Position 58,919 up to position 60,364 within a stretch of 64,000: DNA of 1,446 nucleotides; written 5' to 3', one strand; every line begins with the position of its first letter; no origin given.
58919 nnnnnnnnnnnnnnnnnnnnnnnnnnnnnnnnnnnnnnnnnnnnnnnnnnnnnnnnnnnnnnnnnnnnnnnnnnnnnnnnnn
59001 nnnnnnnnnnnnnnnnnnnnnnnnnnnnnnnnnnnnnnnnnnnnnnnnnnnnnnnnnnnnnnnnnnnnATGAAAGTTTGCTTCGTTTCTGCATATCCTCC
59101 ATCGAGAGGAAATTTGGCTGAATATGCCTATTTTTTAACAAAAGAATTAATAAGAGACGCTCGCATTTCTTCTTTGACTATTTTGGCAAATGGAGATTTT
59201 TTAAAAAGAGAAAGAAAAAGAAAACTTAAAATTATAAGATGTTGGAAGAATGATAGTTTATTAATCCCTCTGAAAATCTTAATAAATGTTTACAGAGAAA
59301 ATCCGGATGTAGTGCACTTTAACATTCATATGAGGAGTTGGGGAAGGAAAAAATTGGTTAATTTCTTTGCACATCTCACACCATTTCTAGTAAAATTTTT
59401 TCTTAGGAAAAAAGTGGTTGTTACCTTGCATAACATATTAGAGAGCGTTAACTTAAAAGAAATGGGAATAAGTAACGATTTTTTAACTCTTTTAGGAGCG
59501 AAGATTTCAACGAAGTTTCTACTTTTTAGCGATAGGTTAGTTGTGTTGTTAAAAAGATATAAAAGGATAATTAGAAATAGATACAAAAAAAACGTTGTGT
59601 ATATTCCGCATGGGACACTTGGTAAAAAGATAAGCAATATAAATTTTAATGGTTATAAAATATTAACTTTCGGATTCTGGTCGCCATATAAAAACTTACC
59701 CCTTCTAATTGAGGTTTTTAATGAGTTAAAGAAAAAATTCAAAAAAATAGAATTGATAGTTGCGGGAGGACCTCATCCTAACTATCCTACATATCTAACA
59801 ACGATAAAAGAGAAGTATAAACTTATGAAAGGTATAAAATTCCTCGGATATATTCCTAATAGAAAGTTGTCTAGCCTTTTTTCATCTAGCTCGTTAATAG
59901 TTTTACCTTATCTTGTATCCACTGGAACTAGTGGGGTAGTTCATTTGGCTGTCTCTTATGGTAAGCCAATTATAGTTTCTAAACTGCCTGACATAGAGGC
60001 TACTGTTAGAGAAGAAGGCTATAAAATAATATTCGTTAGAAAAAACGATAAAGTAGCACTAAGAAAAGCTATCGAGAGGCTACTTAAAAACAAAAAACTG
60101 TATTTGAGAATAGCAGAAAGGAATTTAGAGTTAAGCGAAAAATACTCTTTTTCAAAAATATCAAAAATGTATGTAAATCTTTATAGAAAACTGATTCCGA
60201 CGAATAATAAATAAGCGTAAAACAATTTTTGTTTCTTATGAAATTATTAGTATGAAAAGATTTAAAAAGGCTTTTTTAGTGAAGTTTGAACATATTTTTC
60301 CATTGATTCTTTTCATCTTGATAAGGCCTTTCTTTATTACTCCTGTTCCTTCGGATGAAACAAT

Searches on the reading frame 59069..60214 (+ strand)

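Call 16: search_protein_families(library=pfam, proteins=[window:59069-60214:+], max_evalue=0.001)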
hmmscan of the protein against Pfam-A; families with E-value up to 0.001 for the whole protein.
window:59069-60214:+ (381 aa): 3 families
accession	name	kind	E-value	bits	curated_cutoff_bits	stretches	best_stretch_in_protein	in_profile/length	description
PF00534.26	Glycos_transf_1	-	8.2e-21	74.7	26.4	1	187-351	7-168/172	Glycosyl transferases group 1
PF13692.12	Glyco_trans_1_4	-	4.1e-19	69.7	27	1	197-341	3-142/142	Glycosyl transferases group 1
PF13439.12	Glyco_transf_4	-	0.00012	22.6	28.5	0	75-182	69-165/170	Glycosyltransferase Family 4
